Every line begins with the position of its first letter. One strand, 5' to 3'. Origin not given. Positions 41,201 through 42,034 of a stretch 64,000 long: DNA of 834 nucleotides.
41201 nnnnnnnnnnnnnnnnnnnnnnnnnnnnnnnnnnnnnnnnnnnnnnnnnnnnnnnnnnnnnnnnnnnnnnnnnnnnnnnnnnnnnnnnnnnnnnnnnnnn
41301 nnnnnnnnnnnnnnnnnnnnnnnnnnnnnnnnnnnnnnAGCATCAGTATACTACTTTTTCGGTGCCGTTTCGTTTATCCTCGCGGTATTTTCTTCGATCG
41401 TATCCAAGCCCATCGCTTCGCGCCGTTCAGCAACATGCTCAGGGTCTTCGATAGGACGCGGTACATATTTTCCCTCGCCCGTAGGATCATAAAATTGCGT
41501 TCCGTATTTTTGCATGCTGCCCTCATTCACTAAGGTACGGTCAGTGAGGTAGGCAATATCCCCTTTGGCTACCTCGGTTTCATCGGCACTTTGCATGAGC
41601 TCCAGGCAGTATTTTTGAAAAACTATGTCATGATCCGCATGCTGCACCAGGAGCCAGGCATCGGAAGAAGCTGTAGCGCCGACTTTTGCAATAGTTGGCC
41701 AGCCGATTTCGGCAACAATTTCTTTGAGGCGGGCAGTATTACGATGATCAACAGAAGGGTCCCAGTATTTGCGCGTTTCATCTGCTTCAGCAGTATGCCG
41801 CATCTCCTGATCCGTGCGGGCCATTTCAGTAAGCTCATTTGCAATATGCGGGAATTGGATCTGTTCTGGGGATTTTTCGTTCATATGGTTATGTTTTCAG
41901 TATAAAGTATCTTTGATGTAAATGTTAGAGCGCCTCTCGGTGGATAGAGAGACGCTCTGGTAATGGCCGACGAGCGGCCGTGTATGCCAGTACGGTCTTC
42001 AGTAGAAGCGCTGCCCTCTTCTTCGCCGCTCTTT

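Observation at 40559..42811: DNPH1-like N-hydrolase + MazG-like NTP pyrophosphatase + unknown protein operon next to a sigma-r4 HTH protein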

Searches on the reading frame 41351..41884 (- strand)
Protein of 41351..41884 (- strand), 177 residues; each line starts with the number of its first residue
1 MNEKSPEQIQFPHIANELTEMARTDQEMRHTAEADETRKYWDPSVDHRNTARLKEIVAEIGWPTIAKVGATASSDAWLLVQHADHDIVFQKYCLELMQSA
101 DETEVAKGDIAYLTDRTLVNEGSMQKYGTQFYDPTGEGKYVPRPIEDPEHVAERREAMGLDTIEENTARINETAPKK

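Call 3: search_protein_families(library=pfam, proteins=[window:41351-41884:-], max_evalue=0.01)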
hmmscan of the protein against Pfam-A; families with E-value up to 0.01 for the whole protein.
window:41351-41884:- (177 aa): 2 families
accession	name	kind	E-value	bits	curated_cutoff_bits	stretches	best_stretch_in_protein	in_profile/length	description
PF20329.3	DUF6624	-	3.5e-18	66.1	27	1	43-168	38-162/173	Family of unknown function (DUF6624)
PF08500.15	Tombus_P33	-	0.009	16.4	22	0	18-99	20-106/142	Tombusvirus p33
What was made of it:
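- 41351..41884 (-): DUF6624 protein (177 aa). Adjacent gene of unknown function; membership of the unit is doubtful. Pfam PF20329, 66.1 bits (call 3).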

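Call 4: search_protein_families(library=ncbifam, proteins=[window:41351-41884:-], max_evalue=0.01)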
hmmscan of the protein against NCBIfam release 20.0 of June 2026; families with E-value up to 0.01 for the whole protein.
window:41351-41884:- (177 aa): 0 families

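Call 5: search_protein_families(library=phrogs, proteins=[window:41351-41884:-], max_evalue=0.01)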
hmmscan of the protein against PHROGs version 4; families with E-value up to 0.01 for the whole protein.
window:41351-41884:- (177 aa): 0 families

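Call 6: search_protein_families(library=padloc, proteins=[window:41351-41884:-], max_evalue=0.01)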
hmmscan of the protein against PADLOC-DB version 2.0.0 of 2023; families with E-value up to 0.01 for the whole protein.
window:41351-41884:- (177 aa): 0 families

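Call 12: find_encoding_contigs(protein=window:41351-41884:-, flank=10000, max_places=6)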
Protein window:41351-41884:- (177 aa): 1 contig read that carries it; 1 place shown.
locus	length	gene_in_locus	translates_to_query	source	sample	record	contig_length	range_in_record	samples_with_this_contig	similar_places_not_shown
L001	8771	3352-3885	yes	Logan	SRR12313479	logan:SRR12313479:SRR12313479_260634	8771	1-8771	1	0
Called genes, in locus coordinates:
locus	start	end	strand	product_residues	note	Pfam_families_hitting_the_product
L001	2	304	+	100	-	?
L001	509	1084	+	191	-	-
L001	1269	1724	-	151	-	-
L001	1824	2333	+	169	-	PF15956:DUF4760 (weak)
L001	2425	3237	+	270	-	PF04545:Sigma70_r4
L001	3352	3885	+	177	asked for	PF20329:DUF6624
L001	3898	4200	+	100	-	-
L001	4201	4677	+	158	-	-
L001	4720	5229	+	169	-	-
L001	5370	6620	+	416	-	PF02844:GARS_N, PF01071:GARS_A, PF13535:ATP-grasp_4 (weak), PF02843:GARS_C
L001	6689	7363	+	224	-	PF07963:N_methyl (weak), PF08334:T2SSG (faint)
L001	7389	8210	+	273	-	PF07963:N_methyl (weak)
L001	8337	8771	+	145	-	?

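Call 13: find_homologous_proteins(query=window:41351-41884:-)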
Query window:41351-41884:- (177 aa): 1185 proteins with E <= 0.001 among 1227 candidates; the best 120 are listed.
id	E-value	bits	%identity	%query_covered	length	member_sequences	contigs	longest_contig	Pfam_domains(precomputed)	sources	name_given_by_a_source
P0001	2.4e-114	397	100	100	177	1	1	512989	PF20329.3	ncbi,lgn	-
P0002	6.7e-52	194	55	99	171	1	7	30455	PF20329.3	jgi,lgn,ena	-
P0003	4.2e-51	191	54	97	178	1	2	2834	PF20329.3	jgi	jgi:hypothetical protein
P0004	7.3e-51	191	54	95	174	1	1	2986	PF20329.3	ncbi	-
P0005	2.0e-50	189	55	96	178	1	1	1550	PF20329.3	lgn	-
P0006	2.1e-50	189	58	93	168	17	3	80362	PF20329.3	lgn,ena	-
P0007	5.8e-50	188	55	95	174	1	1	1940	PF20329.3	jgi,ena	jgi:hypothetical protein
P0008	6.2e-50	187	57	97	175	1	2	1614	PF20329.3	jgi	jgi:hypothetical protein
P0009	9.1e-50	187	54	94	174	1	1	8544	PF20329.3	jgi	jgi:hypothetical protein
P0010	1.1e-49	187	57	92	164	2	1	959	PF20329.3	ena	-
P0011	4.3e-49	185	57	93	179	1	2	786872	PF20329.3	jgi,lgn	jgi:hypothetical protein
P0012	4.7e-49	185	55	96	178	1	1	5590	PF20329.3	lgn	-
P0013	4.8e-49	185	58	91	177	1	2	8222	PF20329.3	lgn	-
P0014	3.2e-48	182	56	95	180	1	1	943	PF20329.3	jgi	jgi:hypothetical protein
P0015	4.5e-48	181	52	99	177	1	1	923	PF20329.3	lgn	-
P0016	4.7e-48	181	53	94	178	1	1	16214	PF20329.3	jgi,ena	-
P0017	6.3e-48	181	54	89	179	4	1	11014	PF20329.3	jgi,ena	-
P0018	6.8e-48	181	53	92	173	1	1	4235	PF20329.3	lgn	-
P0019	1.2e-47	180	52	96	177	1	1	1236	PF20329.3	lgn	-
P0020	1.8e-47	179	54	97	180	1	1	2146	PF20329.3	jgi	jgi:hypothetical protein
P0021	2.0e-47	179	53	99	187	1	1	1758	PF20329.3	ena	-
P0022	2.5e-47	179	54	97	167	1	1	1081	PF20329.3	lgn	-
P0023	2.9e-47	179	52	93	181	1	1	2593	PF20329.3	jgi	-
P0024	3.4e-47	179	52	99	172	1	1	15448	PF20329.3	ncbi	-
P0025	5.0e-47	178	52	99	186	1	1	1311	PF20329.3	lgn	-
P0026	7.1e-47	178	53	95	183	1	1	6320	PF20329.3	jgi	jgi:hypothetical protein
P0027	9.7e-47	177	52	99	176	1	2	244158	PF20329.3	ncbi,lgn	-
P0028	1.1e-46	177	57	83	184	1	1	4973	PF20329.3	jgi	jgi:hypothetical protein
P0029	1.3e-46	177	54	94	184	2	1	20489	PF20329.3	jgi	jgi:hypothetical protein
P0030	1.4e-46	177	54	92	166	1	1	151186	PF20329.3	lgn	-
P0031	1.7e-46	176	50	98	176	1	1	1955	PF20329.3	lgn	-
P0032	2.3e-46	176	53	94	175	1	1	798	PF20329.3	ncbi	-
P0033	2.3e-46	176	52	99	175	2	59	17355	PF20329.3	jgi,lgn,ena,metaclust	jgi:hypothetical protein|metaclust:\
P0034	2.4e-46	176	53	99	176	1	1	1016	PF20329.3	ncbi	-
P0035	3.1e-46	175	51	99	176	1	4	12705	PF20329.3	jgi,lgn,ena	-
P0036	3.5e-46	175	54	94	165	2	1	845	PF20329.3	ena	-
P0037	4.5e-46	175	54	93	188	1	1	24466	PF20329.3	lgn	-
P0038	4.8e-46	175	58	89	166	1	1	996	PF20329.3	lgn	-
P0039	6.3e-46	174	59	89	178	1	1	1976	PF20329.3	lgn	-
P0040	7.0e-46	174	53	92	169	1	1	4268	PF20329.3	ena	-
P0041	7.4e-46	174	52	98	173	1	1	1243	PF20329.3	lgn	-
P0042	9.9e-46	174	56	92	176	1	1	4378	PF20329.3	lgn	-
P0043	1.0e-45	174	52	98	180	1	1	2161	PF20329.3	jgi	-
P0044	1.4e-45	173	53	90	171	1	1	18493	PF20329.3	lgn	-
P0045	1.5e-45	173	52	97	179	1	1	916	PF20329.3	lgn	-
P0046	1.6e-45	173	52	98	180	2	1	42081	PF20329.3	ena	-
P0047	1.7e-45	173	54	94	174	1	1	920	PF20329.3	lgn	-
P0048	2.8e-45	172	50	99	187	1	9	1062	PF20329.3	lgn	-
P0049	3.0e-45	172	54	94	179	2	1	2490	PF20329.3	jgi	-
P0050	3.4e-45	172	57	88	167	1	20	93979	PF20329.3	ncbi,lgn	-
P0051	3.7e-45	172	52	90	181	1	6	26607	PF20329.3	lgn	-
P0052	3.9e-45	172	52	95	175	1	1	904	PF20329.3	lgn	-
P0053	4.4e-45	172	54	94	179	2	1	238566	PF20329.3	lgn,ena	-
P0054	4.5e-45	172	53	98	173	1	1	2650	PF20329.3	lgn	-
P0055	5.6e-45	171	52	93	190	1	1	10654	PF20329.3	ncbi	-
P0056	6.9e-45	171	51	99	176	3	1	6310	PF20329.3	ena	-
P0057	9.0e-45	171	52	94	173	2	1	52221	PF20329.3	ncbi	-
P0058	1.2e-44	170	49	100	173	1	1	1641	PF20329.3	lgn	-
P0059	1.2e-44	170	54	85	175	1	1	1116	PF20329.3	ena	-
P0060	1.4e-44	170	49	98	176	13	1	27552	PF20329.3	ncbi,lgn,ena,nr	ncbi:MAG TPA: DUF6624 domain-containing protein [Candidatus Paceibacterota bacterium]|nr:DUF6624 dom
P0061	1.5e-44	170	54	96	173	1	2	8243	PF20329.3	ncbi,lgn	-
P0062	1.6e-44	170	53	97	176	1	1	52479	PF20329.3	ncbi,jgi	jgi:hypothetical protein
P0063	1.8e-44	170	51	95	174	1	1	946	PF20329.3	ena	-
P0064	2.2e-44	169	51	90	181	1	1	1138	PF20329.3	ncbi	-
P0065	2.4e-44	169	53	95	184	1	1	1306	PF20329.3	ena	-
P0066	2.4e-44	169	53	96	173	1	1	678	PF20329.3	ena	-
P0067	2.5e-44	169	56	92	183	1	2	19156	PF20329.3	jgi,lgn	-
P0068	2.6e-44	169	50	98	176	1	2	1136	PF20329.3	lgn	-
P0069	2.7e-44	169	52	90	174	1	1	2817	PF20329.3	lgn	-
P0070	3.0e-44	169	52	99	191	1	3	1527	PF20329.3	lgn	-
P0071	4.2e-44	169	55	92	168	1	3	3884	PF20329.3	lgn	-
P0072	4.2e-44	169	51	98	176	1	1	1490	PF20329.3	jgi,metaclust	metaclust:\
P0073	4.4e-44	168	57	88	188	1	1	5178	PF20329.3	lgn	-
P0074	4.6e-44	168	53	91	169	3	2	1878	PF20329.3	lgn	-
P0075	5.0e-44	168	51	95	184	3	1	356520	PF20329.3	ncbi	-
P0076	5.1e-44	168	51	98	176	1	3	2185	PF20329.3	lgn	-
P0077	7.0e-44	168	55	89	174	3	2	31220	PF20329.3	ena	-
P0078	7.4e-44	168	49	98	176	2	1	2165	PF20329.3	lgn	-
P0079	7.6e-44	168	53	96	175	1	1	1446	PF20329.3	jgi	jgi:hypothetical protein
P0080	8.4e-44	168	53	88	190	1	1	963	PF20329.3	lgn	-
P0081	8.6e-44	168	51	96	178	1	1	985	PF20329.3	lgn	-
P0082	9.5e-44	167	51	92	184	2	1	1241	PF20329.3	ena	-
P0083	9.5e-44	167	55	89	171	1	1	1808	PF20329.3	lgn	-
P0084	9.7e-44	167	54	89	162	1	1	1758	PF20329.3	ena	-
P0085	1.3e-43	167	49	98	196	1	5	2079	PF20329.3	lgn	-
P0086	1.4e-43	167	52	92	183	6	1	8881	PF20329.3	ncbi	-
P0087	1.7e-43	167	49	98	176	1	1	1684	PF20329.3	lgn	-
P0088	1.7e-43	167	59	82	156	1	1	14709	PF20329.3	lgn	-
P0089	2.0e-43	166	52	92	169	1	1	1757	PF20329.3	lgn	-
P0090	2.2e-43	166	57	84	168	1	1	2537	PF20329.3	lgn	-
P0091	2.4e-43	166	51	95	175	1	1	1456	PF20329.3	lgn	-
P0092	2.5e-43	166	49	98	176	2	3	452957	PF20329.3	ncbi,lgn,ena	-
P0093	2.7e-43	166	54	85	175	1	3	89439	PF20329.3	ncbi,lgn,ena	-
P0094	2.7e-43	166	52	93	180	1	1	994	PF20329.3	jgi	jgi:hypothetical protein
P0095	2.7e-43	166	51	99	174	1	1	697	PF20329.3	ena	-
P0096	2.8e-43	166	55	90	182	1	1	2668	PF20329.3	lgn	-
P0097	2.9e-43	166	49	98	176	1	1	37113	PF20329.3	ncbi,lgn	ncbi:MAG: DUF6624 domain-containing protein [Candidatus Paceibacterota bacterium]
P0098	3.0e-43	166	51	93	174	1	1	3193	PF20329.3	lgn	-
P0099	3.2e-43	166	47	98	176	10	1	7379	PF20329.3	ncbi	-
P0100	3.3e-43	166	53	95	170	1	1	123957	PF20329.3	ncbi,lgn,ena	-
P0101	3.5e-43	166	49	98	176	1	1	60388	PF20329.3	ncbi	-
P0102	3.7e-43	165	51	95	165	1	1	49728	PF20329.3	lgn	-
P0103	4.0e-43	165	55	92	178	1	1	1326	PF20329.3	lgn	-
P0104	4.2e-43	165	52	92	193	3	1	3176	PF20329.3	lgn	-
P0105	4.6e-43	165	52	90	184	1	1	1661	PF20329.3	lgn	-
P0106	4.7e-43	165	51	93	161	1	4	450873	PF20329.3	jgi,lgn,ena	-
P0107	5.0e-43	165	49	98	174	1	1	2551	PF20329.3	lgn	-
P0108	5.2e-43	165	50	98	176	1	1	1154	PF20329.3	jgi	jgi:hypothetical protein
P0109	5.4e-43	165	49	98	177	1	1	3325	PF20329.3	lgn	-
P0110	5.5e-43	165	49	92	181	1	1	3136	PF20329.3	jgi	-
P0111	5.8e-43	165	50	99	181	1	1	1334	PF20329.3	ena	-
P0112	5.8e-43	165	55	93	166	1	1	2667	PF20329.3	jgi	-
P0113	6.4e-43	165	51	95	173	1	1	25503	PF20329.3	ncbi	ncbi:MAG: DUF6624 domain-containing protein [Candidatus Uhrbacteria bacterium]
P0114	7.2e-43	165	51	96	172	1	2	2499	PF20329.3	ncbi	-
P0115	7.4e-43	164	54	90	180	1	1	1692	PF20329.3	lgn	-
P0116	8.9e-43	164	49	99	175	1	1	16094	PF20329.3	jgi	jgi:hypothetical protein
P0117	9.6e-43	164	52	93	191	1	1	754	PF20329.3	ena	-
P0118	1.3e-42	164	49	95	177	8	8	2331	PF20329.3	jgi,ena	-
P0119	1.3e-42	164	54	86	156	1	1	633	PF20329.3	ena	-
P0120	1.3e-42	164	51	95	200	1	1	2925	PF20329.3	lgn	-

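Call 17: find_related_loci(query=A1, collection=genome_contigs, flank=6000)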
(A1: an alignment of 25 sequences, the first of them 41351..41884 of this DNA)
Query A1 (177 aa) in genome_contigs; peptide patterns used: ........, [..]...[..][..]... (x = any residue, [..] = any of these).
599 stretches matched a pattern (row limit reached: there are more); 550 encode a relative of the query (tblastn E <= 1e-3); the best 80 are kept; 80 distinct loci.
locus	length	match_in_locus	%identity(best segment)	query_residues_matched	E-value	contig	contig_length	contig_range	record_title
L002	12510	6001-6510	53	3-177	3e-57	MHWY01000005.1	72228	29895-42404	MAG: Candidatus Zambryskibacteria bacterium RIFOXYD1_FULL_40_13 rifoxyd1_full_scaffold_269, whole genome shotgun sequenc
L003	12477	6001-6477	54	2-164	5e-56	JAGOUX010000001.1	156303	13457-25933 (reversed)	MAG: Candidatus Paceibacterota bacterium isolate Gw_Eff_bin_532 Gw_Eff_87_length_156303_cov_7.810848, whole genome shotg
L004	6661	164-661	53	3-172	9e-56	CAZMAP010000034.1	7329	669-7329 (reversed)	MAG TPA_asm: uncultured Candidatus Saccharibacteria bacterium isolate SRP286056_co2_598 genome assembly, contig: NODE_17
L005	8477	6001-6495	54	8-177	2e-55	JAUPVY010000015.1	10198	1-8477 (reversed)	MAG: Patescibacteria group bacterium isolate erpe_2018_sw_42hr_WHONDRS-SW48-000099_A_bin.74 scaffold_1661, whole genome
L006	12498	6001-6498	52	3-172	2e-55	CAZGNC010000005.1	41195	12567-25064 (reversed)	MAG TPA_asm: uncultured Candidatus Saccharibacteria bacterium isolate SRP292972_co1_17 genome assembly, contig: NODE_540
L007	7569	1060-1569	54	1-175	4e-55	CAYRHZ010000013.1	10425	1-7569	MAG TPA_asm: uncultured Candidatus Saccharibacteria bacterium isolate SRP286056_co1_489 genome assembly, contig: NODE_82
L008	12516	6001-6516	51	3-172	1e-54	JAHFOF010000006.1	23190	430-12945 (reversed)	MAG: bacterium isolate nzgw498 NODE_3549_length_23191_cov_3.898786, whole genome shotgun sequence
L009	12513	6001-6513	52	1-175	1e-52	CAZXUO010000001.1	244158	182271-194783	MAG TPA_asm: uncultured Candidatus Saccharibacteria bacterium isolate SRP286056_co1_476 genome assembly, contig: NODE_16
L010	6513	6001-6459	54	14-170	4e-51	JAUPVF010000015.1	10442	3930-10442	MAG: Patescibacteria group bacterium isolate erpe_2018_sw_27hr_WHONDRS-SW48-000094_B_bin.11 scaffold_214190, whole genom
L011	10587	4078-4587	49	3-177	2e-51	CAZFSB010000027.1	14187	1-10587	MAG TPA_asm: uncultured Candidatus Saccharibacteria bacterium isolate SRP319275_co4_64 genome assembly, contig: NODE_249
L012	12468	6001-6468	57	7-160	2e-51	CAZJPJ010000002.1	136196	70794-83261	MAG TPA_asm: uncultured Candidatus Saccharibacteria bacterium isolate SRP329715_co1_163 genome assembly, contig: NODE_11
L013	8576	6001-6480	52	8-172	6e-51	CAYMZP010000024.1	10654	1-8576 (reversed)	MAG TPA_asm: uncultured Candidatus Saccharibacteria bacterium isolate SRP329715_co2_49 genome assembly, contig: NODE_112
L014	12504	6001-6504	49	3-175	8e-51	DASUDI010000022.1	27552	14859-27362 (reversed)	MAG TPA_asm: Candidatus Paceibacterota bacterium isolate SMAG_U1322 k141_1293829, whole genome shotgun sequence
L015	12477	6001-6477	52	14-176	4e-50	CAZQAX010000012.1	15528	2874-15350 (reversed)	MAG TPA_asm: uncultured Candidatus Saccharibacteria bacterium isolate SRP219642_co6_271 genome assembly, contig: NODE_33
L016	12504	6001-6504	49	3-175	4e-50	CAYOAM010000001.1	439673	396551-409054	MAG TPA_asm: uncultured Candidatus Saccharibacteria bacterium isolate SRP150892_co1_176 genome assembly, contig: NODE_5_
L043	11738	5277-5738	53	8-165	4e-45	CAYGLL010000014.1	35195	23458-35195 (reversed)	MAG TPA_asm: uncultured Candidatus Saccharibacteria bacterium isolate ERP113451_co5_314 genome assembly, contig: NODE_57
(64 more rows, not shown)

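Call 23: predict_structure(alignment_id=A1)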
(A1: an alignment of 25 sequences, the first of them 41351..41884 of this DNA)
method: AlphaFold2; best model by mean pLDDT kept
length: 177 residues; sequences in the alignment: 25
mean_pLDDT: 92.4   pTM: 0.86
mean pLDDT of the five models: 92.4, 92.4, 91.9, 91.2, 88.6
residues with pLDDT >= 90: 146; 70-90: 18; 50-70: 10; < 50: 3
segments of 3 or more residues with pLDDT < 50: 1-3
pLDDT, mean of each block of 10 residues (from residue 1): 66 98 92 76 92 98 96 96 96 98 95 98 98 93 98 98 96 78
secondary structure, 60 per line:
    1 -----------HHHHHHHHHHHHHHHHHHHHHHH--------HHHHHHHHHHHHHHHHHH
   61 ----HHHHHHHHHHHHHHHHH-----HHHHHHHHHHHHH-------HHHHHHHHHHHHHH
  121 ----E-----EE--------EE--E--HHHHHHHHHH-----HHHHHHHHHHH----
elements in order: H12-34 H43-60 H65-81 H87-99 H107-120 H148-157 H163-173
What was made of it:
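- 41351..41884 (-): AF2 pLDDT 92.4, all-helical (call 23).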

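Call 43: find_related_loci(query=A1, collection=viral_contigs, flank=5000)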
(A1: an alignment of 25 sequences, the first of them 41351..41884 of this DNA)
Query A1 (177 aa) in viral_contigs; peptide patterns used: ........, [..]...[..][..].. (x = any residue, [..] = any of these).
13 stretches matched a pattern, but none encodes a relative of the query by tblastn (E <= 1e-3).

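Call 72: search_dna_similar(query=window:41351-41884:-, collection=phages, mode=protein, max_evalue=0.001, max_rows=10)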
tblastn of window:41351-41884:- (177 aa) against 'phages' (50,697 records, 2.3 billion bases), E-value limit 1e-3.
No match.

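Call 74: search_solved_structures(query=A1, max_evalue=10, show_alignments=2)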
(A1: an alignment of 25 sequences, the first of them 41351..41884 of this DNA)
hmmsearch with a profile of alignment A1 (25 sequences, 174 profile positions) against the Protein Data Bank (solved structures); distinct sequences matched with E-value up to 10: 2.
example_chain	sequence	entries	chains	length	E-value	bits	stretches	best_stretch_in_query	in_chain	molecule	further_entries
2lch_A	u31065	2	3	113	0.14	15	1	12-68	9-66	Protein OR38 | computationally designed four-helix bundle protein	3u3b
8qcw_A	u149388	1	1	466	1.2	11.9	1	5-96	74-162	non-specific serine/threonine protein kinase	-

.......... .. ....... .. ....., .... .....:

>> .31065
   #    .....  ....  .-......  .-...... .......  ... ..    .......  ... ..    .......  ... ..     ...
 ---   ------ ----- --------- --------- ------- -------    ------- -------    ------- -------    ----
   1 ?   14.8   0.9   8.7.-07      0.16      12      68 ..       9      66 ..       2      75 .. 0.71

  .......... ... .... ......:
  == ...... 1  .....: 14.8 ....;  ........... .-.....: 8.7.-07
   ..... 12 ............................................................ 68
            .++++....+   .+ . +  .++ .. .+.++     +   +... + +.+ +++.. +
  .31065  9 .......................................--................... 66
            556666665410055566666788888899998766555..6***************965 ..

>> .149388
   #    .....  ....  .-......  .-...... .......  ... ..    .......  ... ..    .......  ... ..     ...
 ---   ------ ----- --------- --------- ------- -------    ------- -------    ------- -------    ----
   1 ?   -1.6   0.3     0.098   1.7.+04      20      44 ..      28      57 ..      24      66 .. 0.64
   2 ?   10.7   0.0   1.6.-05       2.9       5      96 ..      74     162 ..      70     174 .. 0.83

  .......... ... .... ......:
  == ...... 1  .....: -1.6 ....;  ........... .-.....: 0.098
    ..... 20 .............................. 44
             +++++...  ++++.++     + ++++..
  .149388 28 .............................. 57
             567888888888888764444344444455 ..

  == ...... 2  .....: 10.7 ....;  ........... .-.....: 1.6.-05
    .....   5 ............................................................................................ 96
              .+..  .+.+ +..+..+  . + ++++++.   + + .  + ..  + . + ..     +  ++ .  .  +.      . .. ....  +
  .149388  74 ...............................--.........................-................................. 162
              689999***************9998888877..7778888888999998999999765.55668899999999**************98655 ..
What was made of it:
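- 41351..41884 (-): No PDB sequence hit (call 74).
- Tried and rejected: The PDB profile search was empty (call 74).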

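Call 76: fold_search(model_id=the predicted structure, library=viral)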
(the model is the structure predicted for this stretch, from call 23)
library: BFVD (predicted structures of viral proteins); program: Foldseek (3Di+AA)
matches with E <= 10: 82; with E <= 0.001: 0
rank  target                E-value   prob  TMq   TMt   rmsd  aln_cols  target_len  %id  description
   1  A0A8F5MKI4            8.5e-01  0.08  0.20  0.10  17.6       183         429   10  DNA pilot protein [Microvirus mar65]
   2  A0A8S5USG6            1.6e+00  0.05  0.18  0.07  24.4       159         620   15  Uncharacterized protein [Myoviridae sp. ctijX18]
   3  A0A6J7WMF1            1.7e+00  0.07  0.18  0.12  15.6       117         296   16  Uncharacterized protein [uncultured Caudovirales phage]
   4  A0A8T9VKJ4            1.8e+00  0.10  0.21  0.23  16.2       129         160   13  (no name in the UniProt tables at hand)
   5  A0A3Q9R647            1.9e+00  0.03  0.17  0.14  19.3       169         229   14  (no name in the UniProt tables at hand)
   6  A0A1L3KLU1            2.4e+00  0.05  0.20  0.11  14.5       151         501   15  (no name in the UniProt tables at hand)
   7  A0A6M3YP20            3.2e+00  0.06  0.16  0.12  14.8       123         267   10  Uncharacterized protein [Picornavirales sp.]
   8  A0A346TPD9            3.2e+00  0.06  0.19  0.08  15.3       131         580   11  PP78/83 [Mythimna unipuncta nucleopolyhedrovirus]
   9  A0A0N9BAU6            3.2e+00  0.03  0.14  0.05  15.4       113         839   12  Minor tail protein [Lactococcus phage GE1]
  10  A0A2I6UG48            3.4e+00  0.06  0.19  0.27  14.3       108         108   12  Helix-hairpin-helix domain-containing protein (Fragment) [Salinibacter phage M1EM-1]
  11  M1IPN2                3.4e+00  0.02  0.15  0.07  20.2       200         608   12  Uncharacterized protein [Pelagibacter phage HTVC011P]
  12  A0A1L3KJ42            3.6e+00  0.04  0.21  0.14  19.2       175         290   12  (no name in the UniProt tables at hand)
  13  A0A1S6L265            3.6e+00  0.03  0.17  0.10  21.9       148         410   11  (no name in the UniProt tables at hand)
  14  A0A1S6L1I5            3.6e+00  0.01  0.11  0.10  13.0       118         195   12  (no name in the UniProt tables at hand)
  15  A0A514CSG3            3.8e+00  0.07  0.21  0.22  15.5       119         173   18  Uncharacterized protein [Achromobacter phage Motura]
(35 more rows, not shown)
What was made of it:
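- Tried and rejected: Foldseek against BFVD viral structures was empty (call 76).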
